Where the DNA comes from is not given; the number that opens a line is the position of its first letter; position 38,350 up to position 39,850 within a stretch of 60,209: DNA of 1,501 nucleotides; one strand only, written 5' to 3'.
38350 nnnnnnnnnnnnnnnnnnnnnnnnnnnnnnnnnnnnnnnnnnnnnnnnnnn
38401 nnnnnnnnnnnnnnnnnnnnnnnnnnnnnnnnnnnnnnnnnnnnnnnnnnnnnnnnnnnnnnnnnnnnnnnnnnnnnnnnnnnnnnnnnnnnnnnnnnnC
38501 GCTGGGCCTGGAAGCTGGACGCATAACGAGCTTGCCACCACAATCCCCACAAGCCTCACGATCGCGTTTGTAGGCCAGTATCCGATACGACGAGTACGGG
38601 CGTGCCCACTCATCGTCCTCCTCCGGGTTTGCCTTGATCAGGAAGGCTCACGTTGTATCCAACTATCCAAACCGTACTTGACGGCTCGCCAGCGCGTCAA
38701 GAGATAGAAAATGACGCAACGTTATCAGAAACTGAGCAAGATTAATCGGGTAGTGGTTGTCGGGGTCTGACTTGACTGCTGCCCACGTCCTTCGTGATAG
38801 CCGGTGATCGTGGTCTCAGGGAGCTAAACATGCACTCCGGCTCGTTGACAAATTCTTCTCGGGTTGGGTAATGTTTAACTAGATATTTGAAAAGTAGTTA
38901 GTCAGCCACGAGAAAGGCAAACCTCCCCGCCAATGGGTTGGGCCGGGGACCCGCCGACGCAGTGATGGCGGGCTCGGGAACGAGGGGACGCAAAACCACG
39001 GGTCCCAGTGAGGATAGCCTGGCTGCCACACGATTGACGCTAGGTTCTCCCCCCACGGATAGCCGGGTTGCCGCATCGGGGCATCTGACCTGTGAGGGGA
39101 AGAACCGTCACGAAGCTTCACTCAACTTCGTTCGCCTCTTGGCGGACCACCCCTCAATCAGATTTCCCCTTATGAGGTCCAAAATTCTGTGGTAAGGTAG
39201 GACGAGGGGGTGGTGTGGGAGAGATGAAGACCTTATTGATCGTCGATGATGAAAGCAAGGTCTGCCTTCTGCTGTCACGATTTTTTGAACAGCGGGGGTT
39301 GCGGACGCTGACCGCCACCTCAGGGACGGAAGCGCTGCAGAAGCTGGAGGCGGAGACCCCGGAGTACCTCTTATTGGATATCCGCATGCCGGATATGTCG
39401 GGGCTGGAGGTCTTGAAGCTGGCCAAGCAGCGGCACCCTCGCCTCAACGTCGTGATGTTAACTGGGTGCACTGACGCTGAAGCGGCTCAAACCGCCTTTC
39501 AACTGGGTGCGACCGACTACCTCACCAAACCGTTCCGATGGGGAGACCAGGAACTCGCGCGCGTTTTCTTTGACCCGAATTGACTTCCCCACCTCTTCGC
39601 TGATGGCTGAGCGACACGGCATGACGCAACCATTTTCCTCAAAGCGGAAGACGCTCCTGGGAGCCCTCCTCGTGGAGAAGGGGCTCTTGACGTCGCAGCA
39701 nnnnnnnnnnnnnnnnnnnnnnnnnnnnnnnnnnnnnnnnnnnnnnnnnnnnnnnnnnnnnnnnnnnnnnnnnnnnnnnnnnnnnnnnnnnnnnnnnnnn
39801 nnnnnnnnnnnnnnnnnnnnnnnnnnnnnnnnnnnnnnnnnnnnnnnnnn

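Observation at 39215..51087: Hybrid T2SS / MSHA-like 14-gene cluster with unusual composition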

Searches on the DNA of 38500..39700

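Call 16: search_rna_families(source=window, start=38500, end=39700, threshold=evalue, max_evalue=1, show_alignments=2)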
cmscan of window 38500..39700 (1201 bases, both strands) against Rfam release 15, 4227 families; matches with E-value up to 1: 2.
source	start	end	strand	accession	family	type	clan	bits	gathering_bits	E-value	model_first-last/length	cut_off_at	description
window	38907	39076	+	RF03167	c-di-GMP-I-GGC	Cis-reg; riboswitch;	CL00126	42.4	59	2.5e-08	1-80/80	no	c-di-GMP-I-GGC riboswitch aptamer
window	38938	38975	-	RF02802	PyrR204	Gene; snRNA; snoRNA; HACA-box;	-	19.8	71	0.35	1-57/57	no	Pyrobaculum sRNA 204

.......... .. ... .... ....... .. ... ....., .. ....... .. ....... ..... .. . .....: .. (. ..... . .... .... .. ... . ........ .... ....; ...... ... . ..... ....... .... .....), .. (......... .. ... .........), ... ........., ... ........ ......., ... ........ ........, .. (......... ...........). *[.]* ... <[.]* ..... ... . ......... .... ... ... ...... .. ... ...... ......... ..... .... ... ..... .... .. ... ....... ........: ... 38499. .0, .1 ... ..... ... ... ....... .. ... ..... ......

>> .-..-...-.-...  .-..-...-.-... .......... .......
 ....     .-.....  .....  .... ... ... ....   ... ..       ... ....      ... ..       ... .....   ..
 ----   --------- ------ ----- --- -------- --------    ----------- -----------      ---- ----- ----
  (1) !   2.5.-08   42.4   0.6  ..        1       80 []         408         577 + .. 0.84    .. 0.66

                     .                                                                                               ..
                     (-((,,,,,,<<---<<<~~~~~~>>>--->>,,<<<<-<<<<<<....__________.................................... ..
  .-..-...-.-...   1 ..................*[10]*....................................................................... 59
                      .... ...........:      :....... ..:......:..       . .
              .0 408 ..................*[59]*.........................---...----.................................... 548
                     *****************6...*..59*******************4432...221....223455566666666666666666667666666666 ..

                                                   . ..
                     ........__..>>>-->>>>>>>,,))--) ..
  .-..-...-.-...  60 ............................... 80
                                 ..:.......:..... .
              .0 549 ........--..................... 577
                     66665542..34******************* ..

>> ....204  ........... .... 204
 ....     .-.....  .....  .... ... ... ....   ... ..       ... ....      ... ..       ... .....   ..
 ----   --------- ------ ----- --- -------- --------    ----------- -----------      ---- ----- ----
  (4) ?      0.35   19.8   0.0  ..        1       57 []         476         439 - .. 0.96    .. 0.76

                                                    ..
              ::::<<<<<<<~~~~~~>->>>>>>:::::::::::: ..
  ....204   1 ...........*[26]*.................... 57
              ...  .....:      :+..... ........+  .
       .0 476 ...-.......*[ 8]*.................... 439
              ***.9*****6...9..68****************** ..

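Call 43: search_rna_families(source=window, start=38600, end=39300, threshold=gathering, show_alignments=1)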
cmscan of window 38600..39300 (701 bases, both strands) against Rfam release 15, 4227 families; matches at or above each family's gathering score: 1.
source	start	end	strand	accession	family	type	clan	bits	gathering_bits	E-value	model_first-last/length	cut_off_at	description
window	38906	39030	+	RF01051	c-di-GMP-I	Cis-reg; riboswitch;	CL00126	35.6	35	3.1e-05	1-87/87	no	c-di-GMP-I riboswitch aptamer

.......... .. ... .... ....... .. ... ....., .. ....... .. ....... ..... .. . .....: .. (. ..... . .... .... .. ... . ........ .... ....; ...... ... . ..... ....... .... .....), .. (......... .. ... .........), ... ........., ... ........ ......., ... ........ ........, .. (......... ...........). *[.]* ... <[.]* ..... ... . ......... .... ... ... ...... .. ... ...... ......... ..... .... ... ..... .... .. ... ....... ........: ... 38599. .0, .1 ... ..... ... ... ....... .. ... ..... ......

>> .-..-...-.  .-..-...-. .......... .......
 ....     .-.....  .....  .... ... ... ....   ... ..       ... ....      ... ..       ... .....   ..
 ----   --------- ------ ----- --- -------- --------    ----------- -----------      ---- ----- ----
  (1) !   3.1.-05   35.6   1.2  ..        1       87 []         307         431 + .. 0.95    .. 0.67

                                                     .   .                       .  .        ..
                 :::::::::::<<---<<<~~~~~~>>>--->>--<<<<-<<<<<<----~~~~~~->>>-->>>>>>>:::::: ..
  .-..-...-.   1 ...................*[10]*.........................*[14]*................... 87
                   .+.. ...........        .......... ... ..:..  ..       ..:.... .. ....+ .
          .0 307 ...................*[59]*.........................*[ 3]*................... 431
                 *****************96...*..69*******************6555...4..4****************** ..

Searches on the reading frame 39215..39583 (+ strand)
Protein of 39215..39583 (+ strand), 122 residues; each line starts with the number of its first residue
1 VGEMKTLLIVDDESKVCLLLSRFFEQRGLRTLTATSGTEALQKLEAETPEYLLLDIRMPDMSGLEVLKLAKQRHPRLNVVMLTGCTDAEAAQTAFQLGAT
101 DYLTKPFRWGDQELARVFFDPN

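Call 3: search_protein_families(library=pfam, proteins=[window:39215-39583:+], max_evalue=0.01)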
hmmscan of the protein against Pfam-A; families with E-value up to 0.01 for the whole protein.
window:39215-39583:+ (122 aa): 1 family
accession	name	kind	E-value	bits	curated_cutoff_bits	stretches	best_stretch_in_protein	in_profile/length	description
PF00072.30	Response_reg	-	4.3e-28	98.2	30.2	1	8-108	2-102/111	Response regulator receiver domain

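Call 5: search_protein_families(library=ncbifam, proteins=[window:39215-39583:+], max_evalue=0.01)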
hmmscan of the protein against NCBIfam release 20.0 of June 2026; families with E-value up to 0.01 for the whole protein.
window:39215-39583:+ (122 aa): 103 families (the best 25 are shown)
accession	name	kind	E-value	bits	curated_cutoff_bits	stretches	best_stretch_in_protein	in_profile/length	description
NF008176.1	PRK10923.1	equivalog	2.7e-26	92.2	620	1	7-109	6-108/469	nitrogen regulation protein NR(I)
NF008469.0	PRK11361.1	equivalog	1.6e-24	86.4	714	1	2-109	2-109/461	acetoacetate metabolism transcriptional regulator AtoC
NF053512.1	nitric_RR_NosR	exception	4.6e-23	81.9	400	1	7-116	1-109/422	response regulator c-di-GMP phosphodiesterase, NosR family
TIGR01818.1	ntrC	equivalog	2.3e-22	79.4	558.6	1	8-108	2-102/463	nitrogen regulation protein NR(I)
NF033791.1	ActR_PrrA_rreg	equivalog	1e-20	74.4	250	1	5-107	2-104/173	ActR/PrrA/RegA family redox response regulator transcription factor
NF045505.1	RR_RssB_Pseudo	equivalog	3.2e-20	72.6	700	1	5-107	6-108/394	two-component system response regulator RssB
NF051870.1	NAssimRespRegNtrX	equivalog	1.1e-19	70.6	600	1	5-108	2-107/452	nitrogen assimilation response regulator NtrX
NF045944.1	ResRegRpaBCyano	equivalog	4.5e-19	68.7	330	1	8-109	1-101/229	response regulator transcription factor RpaB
NF041946.1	LuxO_transreg_Vib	equivalog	9.7e-19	67.5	800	1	10-107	2-99/463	quorum-sensing sigma-54 dependent transcriptional regulator LuxO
NF007969.0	PRK10693.1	equivalog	1.9e-18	66.6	329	1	5-108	8-111/337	two-component system response regulator RssB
NF040689.1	MtrAB_MtrA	equivalog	9.2e-18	64.4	300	1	7-110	1-103/219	MtrAB system response regulator MtrA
NF040534.1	resp_reg_YycF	equivalog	1.4e-17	63.7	340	1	5-109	1-104/231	response regulator YycF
NF053854.1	RespRegPhoBBctds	equivalog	1.6e-17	63.6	270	1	7-108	1-103/225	two-component system response regulator PhoB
TIGR02154.1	PhoB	equivalog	1.7e-17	63.5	296.2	1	5-109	3-109/226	phosphate regulon transcriptional regulator PhoB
NF006900.1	PRK09390.1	equivalog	2.6e-17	63.1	255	1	1-108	1-108/203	response regulator FixJ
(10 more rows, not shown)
